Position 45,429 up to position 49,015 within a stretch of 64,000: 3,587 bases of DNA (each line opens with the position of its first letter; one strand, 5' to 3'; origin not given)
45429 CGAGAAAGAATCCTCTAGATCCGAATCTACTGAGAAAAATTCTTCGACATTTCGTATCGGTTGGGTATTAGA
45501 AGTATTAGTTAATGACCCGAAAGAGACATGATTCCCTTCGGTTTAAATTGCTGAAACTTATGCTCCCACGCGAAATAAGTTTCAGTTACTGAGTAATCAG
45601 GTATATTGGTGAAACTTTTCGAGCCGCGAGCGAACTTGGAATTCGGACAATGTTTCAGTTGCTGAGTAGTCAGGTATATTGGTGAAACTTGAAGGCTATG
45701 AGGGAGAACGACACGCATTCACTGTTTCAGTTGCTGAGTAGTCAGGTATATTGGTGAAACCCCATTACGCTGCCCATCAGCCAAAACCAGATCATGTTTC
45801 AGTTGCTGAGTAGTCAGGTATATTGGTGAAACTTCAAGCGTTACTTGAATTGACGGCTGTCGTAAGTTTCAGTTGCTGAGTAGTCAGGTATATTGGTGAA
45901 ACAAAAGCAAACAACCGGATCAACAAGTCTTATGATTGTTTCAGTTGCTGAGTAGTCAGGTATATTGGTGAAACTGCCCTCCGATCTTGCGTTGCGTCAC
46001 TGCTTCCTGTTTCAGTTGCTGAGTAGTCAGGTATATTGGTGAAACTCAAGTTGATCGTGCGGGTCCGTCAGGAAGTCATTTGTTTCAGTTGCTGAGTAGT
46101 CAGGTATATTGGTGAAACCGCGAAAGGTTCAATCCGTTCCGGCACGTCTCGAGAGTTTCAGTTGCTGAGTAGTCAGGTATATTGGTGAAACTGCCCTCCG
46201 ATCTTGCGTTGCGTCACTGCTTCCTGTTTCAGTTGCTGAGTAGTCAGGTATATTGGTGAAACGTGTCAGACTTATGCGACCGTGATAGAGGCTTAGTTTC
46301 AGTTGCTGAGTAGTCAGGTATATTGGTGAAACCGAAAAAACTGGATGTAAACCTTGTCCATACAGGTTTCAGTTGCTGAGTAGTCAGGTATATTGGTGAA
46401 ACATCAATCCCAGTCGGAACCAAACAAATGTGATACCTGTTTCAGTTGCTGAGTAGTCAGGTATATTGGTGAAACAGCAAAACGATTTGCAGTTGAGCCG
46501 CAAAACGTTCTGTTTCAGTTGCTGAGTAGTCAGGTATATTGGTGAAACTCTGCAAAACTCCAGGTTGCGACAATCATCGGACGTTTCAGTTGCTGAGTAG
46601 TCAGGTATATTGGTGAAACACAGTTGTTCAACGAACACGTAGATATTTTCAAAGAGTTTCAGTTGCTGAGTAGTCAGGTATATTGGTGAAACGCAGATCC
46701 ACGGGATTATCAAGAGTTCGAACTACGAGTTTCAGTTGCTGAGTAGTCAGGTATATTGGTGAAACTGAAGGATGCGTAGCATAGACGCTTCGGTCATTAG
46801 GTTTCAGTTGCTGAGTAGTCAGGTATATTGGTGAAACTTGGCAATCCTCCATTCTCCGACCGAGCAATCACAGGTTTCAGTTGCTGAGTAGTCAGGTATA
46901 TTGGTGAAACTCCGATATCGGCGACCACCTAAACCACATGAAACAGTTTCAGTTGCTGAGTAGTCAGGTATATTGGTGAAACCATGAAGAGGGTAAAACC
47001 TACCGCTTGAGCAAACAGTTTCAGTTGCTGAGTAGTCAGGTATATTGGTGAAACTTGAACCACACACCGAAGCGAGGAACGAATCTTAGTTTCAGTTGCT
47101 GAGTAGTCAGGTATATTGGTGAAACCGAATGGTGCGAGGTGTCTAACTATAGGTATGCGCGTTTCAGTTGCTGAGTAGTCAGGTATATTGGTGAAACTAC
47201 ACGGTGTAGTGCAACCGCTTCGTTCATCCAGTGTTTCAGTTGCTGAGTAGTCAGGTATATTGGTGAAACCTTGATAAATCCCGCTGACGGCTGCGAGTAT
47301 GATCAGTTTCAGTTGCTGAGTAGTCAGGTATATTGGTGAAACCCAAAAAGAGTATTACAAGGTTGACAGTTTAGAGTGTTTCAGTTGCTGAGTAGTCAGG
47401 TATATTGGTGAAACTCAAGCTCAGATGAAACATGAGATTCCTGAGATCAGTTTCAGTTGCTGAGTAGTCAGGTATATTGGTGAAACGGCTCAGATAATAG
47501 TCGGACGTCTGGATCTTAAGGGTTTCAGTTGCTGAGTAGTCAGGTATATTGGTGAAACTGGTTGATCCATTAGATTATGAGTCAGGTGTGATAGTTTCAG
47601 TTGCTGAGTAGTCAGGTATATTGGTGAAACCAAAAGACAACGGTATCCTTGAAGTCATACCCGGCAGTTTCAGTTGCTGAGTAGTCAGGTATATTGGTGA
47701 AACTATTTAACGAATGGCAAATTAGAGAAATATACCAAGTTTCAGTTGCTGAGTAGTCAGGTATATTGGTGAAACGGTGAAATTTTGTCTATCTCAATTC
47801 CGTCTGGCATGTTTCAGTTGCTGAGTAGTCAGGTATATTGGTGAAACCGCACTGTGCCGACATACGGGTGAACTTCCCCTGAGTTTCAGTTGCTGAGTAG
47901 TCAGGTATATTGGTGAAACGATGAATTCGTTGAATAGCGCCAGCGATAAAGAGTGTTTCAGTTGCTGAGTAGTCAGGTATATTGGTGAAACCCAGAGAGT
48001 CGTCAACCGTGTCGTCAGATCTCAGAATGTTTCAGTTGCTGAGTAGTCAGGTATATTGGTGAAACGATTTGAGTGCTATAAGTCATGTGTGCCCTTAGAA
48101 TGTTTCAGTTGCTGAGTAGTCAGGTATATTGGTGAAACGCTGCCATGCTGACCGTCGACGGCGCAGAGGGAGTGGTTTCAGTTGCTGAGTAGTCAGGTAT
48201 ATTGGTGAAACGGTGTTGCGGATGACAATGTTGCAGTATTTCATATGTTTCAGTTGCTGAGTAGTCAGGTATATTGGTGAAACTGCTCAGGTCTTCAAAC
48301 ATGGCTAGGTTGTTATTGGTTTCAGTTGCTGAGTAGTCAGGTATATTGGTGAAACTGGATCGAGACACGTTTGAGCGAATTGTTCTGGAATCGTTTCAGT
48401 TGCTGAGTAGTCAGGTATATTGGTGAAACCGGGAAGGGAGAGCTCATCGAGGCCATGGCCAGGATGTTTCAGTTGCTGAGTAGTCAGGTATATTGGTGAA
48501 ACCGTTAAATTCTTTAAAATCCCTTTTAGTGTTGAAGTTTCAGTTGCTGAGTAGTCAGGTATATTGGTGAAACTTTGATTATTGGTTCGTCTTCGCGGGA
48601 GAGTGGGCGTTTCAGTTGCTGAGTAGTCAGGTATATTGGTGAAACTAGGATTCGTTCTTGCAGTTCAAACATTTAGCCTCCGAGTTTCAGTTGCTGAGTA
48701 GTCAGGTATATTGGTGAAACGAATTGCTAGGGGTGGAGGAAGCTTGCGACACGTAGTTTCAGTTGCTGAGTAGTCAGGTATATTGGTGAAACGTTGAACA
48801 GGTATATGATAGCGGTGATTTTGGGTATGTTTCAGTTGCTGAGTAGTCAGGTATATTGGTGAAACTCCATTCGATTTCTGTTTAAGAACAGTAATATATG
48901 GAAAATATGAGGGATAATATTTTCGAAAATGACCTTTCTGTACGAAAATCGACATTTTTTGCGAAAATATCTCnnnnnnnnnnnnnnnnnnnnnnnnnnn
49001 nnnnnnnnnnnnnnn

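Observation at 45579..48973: Array polarity paradox: crRNA strand converges on the cas operon and the degenerate repeat sits at the transcription-proximal end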

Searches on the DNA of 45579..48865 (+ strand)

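Call 58: search_dna_similar(query=window:45579-48865:+, collection=phages, mode=near, max_evalue=1)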
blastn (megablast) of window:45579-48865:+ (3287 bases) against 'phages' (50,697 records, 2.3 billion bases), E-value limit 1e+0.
No match.
